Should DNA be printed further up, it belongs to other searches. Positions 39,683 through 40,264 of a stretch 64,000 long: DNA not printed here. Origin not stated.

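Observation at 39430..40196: HigBA cassette inserted at the 3' end of a nucleoside phosphorylase gene with a 53-bp target duplication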

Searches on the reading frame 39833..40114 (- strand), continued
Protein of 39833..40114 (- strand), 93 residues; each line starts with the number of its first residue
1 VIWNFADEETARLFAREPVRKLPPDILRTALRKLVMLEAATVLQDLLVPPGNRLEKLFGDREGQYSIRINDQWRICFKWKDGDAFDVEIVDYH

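Call 65: search_protein_families(library=pfam, proteins=[L105:3055-3408:+, L105:3279-3866:+, L105:3181-3747:-, L105:805-2838:+, L105:4841-5239:+, L105:5641-6087:+, L121:2837-3943:+, L121:4609-5415:+, L093:624-1520:+, L153:1-405:+], max_evalue=0.01)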
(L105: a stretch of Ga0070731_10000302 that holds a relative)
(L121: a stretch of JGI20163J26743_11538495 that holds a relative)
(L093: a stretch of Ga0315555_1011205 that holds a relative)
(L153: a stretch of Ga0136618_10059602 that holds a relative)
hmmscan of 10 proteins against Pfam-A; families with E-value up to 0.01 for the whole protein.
L105:3055-3408:+ (117 aa): 0 families

L105:3279-3866:+ (195 aa): 0 families

L105:3181-3747:- (188 aa): 0 families

L105:805-2838:+ (677 aa): 0 families

L105:4841-5239:+ (132 aa): 0 families

L105:5641-6087:+ (148 aa): 0 families

L121:2837-3943:+ (368 aa): 1 family
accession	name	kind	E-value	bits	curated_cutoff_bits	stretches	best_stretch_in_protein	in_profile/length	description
PF01026.27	TatD_DNase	-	1.7e-32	113.3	27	1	58-275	1-209/253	TatD related DNase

L121:4609-5415:+ (268 aa): 1 family
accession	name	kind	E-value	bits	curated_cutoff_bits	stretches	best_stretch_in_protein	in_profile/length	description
PF00899.27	ThiF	-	6e-38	130.8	28.1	1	7-266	2-203/238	ThiF family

L093:624-1520:+ (298 aa): 16 families
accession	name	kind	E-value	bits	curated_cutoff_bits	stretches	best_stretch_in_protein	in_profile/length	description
PF00881.29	Nitroreductase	-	1.1e-26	94.4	23.5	1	93-279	1-167/167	Nitroreductase family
PF00037.32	Fer4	-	5.4e-11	42.3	21.1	2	14-32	2-20/24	4Fe-4S binding domain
PF13187.11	Fer4_9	-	1.6e-09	38.1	27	1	19-65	1-52/52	4Fe-4S dicluster domain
PF13237.11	Fer4_10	-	1.3e-08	35.1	25.5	1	17-61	6-53/53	4Fe-4S dicluster domain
PF12838.12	Fer4_7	-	1.4e-08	35.5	27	2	19-64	1-52/52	4Fe-4S dicluster domain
PF12837.12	Fer4_6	-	2.5e-08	33.9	25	2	13-32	2-21/24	4Fe-4S binding domain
PF12797.12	Fer4_2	-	4.9e-08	32.9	24.5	1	13-32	3-22/22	4Fe-4S binding domain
PF14697.11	Fer4_21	-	3.4e-07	30.7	35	2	14-32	35-53/59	4Fe-4S dicluster domain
PF14512.11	TM1586_NiRdase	-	6.5e-07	29.6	27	0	92-115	5-28/215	Putative TM nitroreductase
PF25160.1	LdpA_Fe-S-bd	-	2.7e-06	27.5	27.6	2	45-66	23-44/49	LdpA Fe-S cluster-binding domain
PF12800.12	Fer4_4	-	1.5e-05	25.3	24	1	18-31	2-15/17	4Fe-4S binding domain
PF13484.11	Fer4_16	-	1.7e-05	26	30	0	39-62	42-65/66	4Fe-4S double cluster binding domain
PF13183.11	Fer4_8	-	0.00016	22.6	27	0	18-63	3-67/68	4Fe-4S dicluster domain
PF13534.11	Fer4_17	-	0.00063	20.7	22.2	0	19-41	1-22/61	4Fe-4S dicluster domain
PF13459.11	Fer4_15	-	0.0019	19.3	22.4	1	17-43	5-32/66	4Fe-4S single cluster domain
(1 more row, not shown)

L153:1-405:+ (134 aa): 1 family
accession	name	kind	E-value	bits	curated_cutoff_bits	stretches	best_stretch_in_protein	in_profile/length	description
PF01458.23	SUFBD_core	-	1.3e-38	133.2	27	1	1-105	128-232/232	SUF system FeS cluster assembly, SufBD core domain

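Call 66: find_encoding_contigs(protein=P0121, flank=10000, max_places=2)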
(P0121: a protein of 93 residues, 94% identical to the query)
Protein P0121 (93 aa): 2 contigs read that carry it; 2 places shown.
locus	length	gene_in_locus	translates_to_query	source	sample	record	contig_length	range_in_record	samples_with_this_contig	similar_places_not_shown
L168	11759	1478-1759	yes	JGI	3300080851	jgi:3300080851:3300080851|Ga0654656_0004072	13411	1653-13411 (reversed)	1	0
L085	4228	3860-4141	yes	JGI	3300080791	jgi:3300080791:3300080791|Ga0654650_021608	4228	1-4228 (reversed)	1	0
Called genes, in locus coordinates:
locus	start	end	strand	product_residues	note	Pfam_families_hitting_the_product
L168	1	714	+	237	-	?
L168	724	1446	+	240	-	PF01048:PNP_UDP_1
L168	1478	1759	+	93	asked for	PF05015:HigB-like_toxin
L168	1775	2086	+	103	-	PF01381:HTH_3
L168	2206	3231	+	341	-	PF08501:Shikimate_dh_N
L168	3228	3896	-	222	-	PF00392:GntR, PF07729:FCD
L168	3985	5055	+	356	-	PF03401:TctC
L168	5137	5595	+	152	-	PF07331:TctB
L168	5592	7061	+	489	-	PF01970:TctA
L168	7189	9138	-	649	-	PF22842:Pel9A-like_beta_helix, PF13229:Beta_helix (faint)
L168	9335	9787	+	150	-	PF11695:DUF3291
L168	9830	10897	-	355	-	PF03193:RsgA_GTPase, PF00005:ABC_tran (weak), PF01926:MMR_HSR1 (weak)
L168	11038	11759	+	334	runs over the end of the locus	PF05496:RuvB_N, PF00004:AAA, PF07728:AAA_5 (weak), PF17864:AAA_lid_4, PF05491:WHD_RuvB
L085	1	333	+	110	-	?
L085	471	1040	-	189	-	-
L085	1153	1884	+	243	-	PF25283:DUF7873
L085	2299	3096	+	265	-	PF01048:PNP_UDP_1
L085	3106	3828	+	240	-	PF01048:PNP_UDP_1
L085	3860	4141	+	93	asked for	PF05015:HigB-like_toxin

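Call 70: search_protein_families(library=ncbifam, proteins=[window:39833-40114:-])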
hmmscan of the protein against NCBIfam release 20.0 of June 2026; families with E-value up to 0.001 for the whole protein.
window:39833-40114:- (93 aa): 0 families

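Call 76: search_dna_similar(query=window:39833-40114:-, collection=plasmids, mode=protein, max_rows=12)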
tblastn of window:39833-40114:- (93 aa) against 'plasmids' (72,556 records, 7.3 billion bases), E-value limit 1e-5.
Records with a match: 625; places in all: 635; records where one place covers at least 80% of the query: 345.
Best place of each record, by identity: 80-90% 2; 60-80% 38; <60% 585.
By first word of the organism name: Escherichia 186; Klebsiella 65; Enterobacter 55; Salmonella 50; Sinorhizobium 33; Pantoea 25; Rhizobium 16; Shigella 10; Yersinia 10; Citrobacter 10; and 78 more.
By predicted mobility (MOB-suite, as given by PLSDB): non-mobilizable 298; conjugative 173; mobilizable 154.
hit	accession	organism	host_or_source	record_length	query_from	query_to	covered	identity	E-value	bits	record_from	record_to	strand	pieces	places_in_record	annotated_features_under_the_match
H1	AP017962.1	[Synechococcus] sp. NIES-970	-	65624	1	93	100%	64.5%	3e-34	129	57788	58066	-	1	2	hypothetical protein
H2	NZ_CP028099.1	Synechocystis sp. IPPAS B-1465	axenic culture,Synechocystis sp. GT-L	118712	1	93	100%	64.5%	4e-34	129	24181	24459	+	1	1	type II toxin-antitoxin system RelE/ParE family toxin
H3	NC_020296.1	Synechocystis sp. PCC 6803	-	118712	1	93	100%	64.5%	4e-34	129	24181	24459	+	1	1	type II toxin-antitoxin system RelE/ParE family toxin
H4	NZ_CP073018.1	Synechocystis sp. PCC 6803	cell culture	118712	1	93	100%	64.5%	4e-34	129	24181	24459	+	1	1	type II toxin-antitoxin system RelE/ParE family toxin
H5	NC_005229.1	Synechocystis sp. PCC 6803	-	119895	1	93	100%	64.5%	4e-34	129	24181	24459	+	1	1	type II toxin-antitoxin system RelE/ParE family toxin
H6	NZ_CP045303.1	Azotobacter salinestris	cell culture,soil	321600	1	93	99%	64.1%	5e-22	127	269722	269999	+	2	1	none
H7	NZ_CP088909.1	Rhodococcus qingshengii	cell culture,forest soil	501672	1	93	100%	63.4%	5e-32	123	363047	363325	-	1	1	type II toxin-antitoxin system RelE/ParE family toxin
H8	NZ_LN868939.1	Nocardia farcinica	not known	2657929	1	93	100%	62.4%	4e-30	118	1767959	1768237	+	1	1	none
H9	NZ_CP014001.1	Picosynechococcus sp. PCC 73109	cell culture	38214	1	93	100%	61.3%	5e-33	126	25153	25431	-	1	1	type II toxin-antitoxin system RelE/ParE family toxin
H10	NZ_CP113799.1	Rhodococcus pyridinivorans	sediment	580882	1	93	100%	61.3%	1e-30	119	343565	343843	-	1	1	type II toxin-antitoxin system RelE/ParE family toxin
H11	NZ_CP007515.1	Rubrobacter radiotolerans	-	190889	1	93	100%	59.6%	9e-28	111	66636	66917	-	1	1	type II toxin-antitoxin system RelE/ParE family toxin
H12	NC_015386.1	Treponema succinifaciens DSM 2489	colon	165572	1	93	100%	59.1%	1e-30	119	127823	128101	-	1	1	type II toxin-antitoxin system RelE/ParE family toxin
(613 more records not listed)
